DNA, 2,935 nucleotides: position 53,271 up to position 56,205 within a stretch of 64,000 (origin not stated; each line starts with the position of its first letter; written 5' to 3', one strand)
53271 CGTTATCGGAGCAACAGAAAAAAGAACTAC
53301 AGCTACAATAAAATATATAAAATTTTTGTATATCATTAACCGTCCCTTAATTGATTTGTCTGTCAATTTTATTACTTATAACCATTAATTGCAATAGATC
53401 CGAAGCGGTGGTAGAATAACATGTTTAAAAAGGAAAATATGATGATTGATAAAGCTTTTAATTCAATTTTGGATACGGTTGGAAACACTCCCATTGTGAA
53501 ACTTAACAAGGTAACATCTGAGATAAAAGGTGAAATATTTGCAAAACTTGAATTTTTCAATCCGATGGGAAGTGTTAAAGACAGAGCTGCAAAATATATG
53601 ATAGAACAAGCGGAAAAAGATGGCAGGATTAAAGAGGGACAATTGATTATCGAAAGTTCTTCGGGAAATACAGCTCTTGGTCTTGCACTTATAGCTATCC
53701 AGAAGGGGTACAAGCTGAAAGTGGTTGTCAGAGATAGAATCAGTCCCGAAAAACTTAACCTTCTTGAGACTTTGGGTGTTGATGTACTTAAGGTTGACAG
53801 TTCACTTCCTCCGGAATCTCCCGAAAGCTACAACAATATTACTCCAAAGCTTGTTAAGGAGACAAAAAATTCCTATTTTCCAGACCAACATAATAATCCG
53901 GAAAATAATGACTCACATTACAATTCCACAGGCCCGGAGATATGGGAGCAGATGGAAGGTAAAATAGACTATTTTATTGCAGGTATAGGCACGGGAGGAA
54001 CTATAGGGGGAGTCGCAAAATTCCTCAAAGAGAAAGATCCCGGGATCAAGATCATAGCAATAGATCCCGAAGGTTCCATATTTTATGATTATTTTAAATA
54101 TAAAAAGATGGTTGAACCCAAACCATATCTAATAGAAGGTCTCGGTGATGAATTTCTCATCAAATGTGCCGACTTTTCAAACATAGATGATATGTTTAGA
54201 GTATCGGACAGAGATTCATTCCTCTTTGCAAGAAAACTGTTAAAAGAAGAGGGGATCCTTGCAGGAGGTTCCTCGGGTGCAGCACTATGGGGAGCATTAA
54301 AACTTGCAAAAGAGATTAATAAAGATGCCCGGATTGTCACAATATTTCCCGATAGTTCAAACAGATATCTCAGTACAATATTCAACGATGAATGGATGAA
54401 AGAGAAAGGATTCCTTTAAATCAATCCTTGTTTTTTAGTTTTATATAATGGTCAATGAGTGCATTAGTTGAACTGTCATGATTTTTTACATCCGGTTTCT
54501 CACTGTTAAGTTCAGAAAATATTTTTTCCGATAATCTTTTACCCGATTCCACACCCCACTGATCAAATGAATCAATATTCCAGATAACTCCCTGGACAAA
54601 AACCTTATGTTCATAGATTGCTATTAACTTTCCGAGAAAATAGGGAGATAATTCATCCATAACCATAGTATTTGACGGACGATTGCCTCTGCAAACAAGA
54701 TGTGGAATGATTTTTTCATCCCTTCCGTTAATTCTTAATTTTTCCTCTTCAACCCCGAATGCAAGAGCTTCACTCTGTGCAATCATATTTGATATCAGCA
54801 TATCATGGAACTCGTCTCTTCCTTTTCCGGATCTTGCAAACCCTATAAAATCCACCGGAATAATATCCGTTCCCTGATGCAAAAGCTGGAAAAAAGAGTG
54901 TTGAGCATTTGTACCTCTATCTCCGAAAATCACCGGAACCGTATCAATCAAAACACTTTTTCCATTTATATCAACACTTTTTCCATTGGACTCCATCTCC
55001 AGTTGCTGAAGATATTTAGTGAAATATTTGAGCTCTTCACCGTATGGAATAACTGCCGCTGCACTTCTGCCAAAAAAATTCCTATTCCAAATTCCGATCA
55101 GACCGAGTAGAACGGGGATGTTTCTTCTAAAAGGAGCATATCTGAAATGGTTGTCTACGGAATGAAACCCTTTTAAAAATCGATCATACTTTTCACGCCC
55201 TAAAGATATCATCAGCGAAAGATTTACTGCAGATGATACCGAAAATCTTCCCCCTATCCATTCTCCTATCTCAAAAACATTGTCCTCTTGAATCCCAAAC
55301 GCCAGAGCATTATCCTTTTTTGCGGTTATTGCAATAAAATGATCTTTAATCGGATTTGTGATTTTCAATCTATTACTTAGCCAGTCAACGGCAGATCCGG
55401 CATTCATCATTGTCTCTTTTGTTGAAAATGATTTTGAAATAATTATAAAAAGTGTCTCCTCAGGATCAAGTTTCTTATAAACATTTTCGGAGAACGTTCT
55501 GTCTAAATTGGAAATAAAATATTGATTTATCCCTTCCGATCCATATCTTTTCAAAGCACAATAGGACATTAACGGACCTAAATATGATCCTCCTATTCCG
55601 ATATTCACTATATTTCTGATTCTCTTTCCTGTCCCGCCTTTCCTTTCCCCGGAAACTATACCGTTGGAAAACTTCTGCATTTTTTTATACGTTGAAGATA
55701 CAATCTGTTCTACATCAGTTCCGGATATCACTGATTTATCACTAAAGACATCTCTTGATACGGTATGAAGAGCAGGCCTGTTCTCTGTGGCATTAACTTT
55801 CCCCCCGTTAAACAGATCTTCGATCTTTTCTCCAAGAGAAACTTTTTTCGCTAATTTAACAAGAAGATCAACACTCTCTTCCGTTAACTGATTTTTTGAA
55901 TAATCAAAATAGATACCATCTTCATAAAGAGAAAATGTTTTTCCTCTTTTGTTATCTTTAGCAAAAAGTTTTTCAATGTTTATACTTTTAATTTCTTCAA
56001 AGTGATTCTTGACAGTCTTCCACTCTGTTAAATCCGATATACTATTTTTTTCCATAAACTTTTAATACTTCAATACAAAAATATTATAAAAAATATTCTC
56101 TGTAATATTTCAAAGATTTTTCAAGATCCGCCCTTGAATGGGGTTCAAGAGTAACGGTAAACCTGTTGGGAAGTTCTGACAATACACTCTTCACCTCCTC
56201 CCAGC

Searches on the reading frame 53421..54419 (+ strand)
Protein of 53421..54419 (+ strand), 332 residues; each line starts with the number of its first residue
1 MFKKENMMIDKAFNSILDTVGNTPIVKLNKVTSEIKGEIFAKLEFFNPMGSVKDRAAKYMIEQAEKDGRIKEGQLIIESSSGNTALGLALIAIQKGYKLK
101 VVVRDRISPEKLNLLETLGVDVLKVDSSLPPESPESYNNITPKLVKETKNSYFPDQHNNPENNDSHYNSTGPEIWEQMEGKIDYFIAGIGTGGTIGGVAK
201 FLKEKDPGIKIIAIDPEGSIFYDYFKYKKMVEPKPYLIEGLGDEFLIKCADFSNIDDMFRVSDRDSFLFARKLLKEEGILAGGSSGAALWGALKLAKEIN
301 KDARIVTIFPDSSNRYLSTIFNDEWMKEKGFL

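Call 54: search_protein_families(library=pfam, proteins=[window:53421-54419:+], max_evalue=0.001)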
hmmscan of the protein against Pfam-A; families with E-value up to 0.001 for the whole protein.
window:53421-54419:+ (332 aa): 1 family
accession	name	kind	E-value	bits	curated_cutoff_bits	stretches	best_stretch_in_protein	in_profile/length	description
PF00291.31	PALP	-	9.4e-76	255.4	35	1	17-311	2-295/295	Pyridoxal-phosphate dependent enzyme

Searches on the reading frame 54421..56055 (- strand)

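Call 54: search_protein_families(library=pfam, proteins=[window:54421-56055:-], max_evalue=0.001)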
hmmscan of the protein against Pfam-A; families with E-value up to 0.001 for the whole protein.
window:54421-56055:- (544 aa): 1 family
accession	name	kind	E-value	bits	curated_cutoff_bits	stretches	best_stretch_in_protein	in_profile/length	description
PF00342.24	PGI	-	3.2e-174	580.5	22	1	51-534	1-486/486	Phosphoglucose isomerase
